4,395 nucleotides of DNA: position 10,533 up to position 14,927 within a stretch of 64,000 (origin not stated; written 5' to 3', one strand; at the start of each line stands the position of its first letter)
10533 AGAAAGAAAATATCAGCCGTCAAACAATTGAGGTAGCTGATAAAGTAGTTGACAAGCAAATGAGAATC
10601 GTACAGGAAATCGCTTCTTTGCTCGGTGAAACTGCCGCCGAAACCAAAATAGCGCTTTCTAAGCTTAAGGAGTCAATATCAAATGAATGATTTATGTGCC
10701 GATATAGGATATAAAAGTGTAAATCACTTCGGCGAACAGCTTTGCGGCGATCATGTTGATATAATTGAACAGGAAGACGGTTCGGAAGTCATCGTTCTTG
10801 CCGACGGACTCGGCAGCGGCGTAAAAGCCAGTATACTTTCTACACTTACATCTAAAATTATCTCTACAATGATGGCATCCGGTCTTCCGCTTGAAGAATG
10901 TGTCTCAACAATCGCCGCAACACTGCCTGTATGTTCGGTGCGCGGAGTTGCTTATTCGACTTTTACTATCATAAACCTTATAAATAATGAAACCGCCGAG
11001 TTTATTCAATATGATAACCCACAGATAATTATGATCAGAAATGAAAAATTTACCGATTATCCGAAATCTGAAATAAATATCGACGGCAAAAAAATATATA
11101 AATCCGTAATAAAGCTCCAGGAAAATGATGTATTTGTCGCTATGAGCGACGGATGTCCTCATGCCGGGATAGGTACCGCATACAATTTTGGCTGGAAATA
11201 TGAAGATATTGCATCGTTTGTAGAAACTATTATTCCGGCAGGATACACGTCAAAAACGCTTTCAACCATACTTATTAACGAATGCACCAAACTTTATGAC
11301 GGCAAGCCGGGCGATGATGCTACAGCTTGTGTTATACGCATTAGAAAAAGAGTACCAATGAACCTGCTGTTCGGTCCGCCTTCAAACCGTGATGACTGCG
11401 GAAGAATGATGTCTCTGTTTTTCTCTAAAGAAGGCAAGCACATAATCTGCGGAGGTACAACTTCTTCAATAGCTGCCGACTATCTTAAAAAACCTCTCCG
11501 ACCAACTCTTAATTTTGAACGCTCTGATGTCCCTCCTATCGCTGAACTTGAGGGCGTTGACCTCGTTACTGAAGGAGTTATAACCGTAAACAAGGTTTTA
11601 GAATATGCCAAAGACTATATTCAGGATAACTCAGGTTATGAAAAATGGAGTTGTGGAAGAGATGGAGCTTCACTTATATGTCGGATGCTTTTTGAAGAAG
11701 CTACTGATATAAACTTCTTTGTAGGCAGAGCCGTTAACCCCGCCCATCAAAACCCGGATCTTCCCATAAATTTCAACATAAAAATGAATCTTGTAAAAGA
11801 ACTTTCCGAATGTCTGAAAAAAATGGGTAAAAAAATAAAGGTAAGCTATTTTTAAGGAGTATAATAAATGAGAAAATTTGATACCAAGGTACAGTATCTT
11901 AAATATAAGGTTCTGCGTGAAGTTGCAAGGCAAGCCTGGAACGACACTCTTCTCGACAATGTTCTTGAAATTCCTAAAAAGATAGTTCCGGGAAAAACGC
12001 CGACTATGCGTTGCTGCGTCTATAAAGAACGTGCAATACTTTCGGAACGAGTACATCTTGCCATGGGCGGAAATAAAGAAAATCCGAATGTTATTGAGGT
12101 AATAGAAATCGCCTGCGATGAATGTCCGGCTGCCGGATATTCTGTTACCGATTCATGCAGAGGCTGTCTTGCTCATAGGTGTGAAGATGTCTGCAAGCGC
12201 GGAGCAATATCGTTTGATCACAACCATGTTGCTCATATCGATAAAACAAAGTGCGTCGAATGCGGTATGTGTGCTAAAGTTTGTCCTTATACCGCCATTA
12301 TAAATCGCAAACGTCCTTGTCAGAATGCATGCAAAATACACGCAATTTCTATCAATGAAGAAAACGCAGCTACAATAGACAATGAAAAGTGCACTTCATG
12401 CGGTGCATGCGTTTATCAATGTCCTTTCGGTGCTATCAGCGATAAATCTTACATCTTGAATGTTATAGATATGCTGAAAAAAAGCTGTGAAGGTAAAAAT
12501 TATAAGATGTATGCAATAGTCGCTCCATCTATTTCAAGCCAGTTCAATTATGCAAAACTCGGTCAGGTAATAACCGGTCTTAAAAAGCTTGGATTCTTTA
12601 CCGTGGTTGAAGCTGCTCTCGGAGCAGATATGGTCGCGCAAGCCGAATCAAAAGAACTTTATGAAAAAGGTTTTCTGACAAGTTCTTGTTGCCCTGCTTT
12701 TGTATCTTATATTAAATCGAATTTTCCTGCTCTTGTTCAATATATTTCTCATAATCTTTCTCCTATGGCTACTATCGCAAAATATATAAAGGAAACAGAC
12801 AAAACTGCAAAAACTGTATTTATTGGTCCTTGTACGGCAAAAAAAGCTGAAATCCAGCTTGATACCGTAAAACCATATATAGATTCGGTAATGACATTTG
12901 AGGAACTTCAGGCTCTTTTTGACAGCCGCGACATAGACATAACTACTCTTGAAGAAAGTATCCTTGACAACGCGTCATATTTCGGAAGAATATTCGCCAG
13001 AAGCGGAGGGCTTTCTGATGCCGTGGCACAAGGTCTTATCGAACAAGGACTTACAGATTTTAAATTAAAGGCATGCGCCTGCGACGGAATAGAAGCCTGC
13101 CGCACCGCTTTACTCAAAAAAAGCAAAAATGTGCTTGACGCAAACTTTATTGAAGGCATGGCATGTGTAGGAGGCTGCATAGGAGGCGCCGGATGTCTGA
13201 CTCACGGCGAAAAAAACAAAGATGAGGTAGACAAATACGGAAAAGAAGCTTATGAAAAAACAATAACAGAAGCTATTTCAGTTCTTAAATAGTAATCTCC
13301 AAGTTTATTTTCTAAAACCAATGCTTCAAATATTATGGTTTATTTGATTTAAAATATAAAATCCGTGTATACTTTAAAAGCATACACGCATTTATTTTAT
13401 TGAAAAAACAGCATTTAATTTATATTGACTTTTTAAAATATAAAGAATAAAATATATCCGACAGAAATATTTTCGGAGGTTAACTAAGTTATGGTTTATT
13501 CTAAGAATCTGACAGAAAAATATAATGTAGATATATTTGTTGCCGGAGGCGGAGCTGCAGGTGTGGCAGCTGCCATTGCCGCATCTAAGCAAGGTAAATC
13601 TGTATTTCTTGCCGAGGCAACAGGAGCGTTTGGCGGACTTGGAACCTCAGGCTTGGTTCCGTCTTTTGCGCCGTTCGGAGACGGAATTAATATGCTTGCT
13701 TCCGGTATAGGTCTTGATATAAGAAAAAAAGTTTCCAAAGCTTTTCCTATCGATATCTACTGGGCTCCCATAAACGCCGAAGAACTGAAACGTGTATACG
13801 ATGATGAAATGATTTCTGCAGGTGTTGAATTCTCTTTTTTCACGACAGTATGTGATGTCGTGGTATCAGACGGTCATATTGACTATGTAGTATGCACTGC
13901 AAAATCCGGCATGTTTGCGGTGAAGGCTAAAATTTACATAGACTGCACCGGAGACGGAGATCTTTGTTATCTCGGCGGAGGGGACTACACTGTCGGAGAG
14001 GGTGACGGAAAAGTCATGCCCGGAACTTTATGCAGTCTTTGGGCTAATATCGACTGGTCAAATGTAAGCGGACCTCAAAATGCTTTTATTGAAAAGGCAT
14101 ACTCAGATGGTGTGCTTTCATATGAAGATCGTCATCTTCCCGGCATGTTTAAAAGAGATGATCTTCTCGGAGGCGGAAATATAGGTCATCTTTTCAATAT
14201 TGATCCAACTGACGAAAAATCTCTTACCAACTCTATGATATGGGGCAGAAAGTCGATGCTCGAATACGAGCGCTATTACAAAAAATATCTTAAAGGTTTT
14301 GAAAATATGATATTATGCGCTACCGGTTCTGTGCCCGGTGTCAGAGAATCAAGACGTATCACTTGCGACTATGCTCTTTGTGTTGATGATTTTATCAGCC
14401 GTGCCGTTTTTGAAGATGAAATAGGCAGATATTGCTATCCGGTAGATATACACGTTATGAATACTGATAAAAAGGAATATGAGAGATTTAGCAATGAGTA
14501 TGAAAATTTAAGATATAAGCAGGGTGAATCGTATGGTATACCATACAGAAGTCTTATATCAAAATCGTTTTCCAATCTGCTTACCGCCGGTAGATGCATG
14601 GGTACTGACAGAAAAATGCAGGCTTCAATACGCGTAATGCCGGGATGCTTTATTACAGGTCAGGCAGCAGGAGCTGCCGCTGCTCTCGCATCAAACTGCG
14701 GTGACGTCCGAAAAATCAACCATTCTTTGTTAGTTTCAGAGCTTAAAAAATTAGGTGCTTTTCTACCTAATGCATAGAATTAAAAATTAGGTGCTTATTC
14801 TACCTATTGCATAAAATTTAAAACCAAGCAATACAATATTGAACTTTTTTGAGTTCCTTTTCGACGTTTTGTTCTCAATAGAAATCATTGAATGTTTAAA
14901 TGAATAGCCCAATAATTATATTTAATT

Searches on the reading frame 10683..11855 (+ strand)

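Call 7: search_protein_families(library=pfam, proteins=[window:10683-11855:+])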
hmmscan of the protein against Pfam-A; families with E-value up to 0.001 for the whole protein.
window:10683-11855:+ (390 aa): 1 family
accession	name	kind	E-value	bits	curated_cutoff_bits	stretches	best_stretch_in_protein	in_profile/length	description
PF07228.17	SpoIIE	-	5.6e-13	49.7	25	1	32-220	2-191/192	Stage II sporulation protein E (SpoIIE)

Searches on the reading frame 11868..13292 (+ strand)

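Call 7: search_protein_families(library=pfam, proteins=[window:11868-13292:+])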
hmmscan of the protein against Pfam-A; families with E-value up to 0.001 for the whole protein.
window:11868-13292:+ (474 aa): 13 families
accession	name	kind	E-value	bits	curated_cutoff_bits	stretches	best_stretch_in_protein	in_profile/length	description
PF02906.19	Fe_hyd_lg_C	-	6.1e-58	196.8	22.1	1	213-441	2-245/245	Iron only hydrogenase large subunit, C-terminal domain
PF00037.32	Fer4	-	5.6e-13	48.6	21.1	2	169-191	2-24/24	4Fe-4S binding domain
PF12838.12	Fer4_7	-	2e-12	47.8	27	2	96-143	1-52/52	4Fe-4S dicluster domain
PF12837.12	Fer4_6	-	3.4e-10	39.8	25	2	168-190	2-24/24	4Fe-4S binding domain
PF25160.1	LdpA_Fe-S-bd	-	5.8e-10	39.2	27.6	1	148-195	6-48/49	LdpA Fe-S cluster-binding domain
PF13484.11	Fer4_16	-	4e-08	34.4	30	1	128-187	1-65/66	4Fe-4S double cluster binding domain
PF14697.11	Fer4_21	-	1.2e-07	32.2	35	2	151-190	14-57/59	4Fe-4S dicluster domain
PF12797.12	Fer4_2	-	1.8e-07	31.1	24.5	2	169-187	4-22/22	4Fe-4S binding domain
PF13187.11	Fer4_9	-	1.6e-06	28.5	27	2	97-144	2-52/52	4Fe-4S dicluster domain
PF13237.11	Fer4_10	-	3.5e-06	27.3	25.5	1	124-186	4-53/53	4Fe-4S dicluster domain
PF13183.11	Fer4_8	-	1.4e-05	26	27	1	127-188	3-67/68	4Fe-4S dicluster domain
PF13534.11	Fer4_17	-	5e-05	24.2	22.2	1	128-186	1-57/61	4Fe-4S dicluster domain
PF12800.12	Fer4_4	-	0.00043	20.9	24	1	173-188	2-17/17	4Fe-4S binding domain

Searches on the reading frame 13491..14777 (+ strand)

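Call 8: search_protein_families(library=pfam, proteins=[window:13491-14777:+])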
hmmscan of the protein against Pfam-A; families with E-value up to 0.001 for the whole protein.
window:13491-14777:+ (428 aa): 4 families
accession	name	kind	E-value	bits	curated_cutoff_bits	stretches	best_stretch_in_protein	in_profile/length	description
PF12831.13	FAD_oxidored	-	1.4e-87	295.2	27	1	14-414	1-412/416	FAD dependent oxidoreductase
PF00890.30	FAD_binding_2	-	9.3e-06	25.5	20.4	1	14-49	1-36/414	FAD binding domain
PF03486.20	HI0933_like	-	0.00072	19.5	50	0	14-48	2-36/244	HI0933-like protein Rossmann domain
PF13450.12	NAD_binding_8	-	0.00089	19.9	21.9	0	17-57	1-41/68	NAD(P)-binding Rossmann-like domain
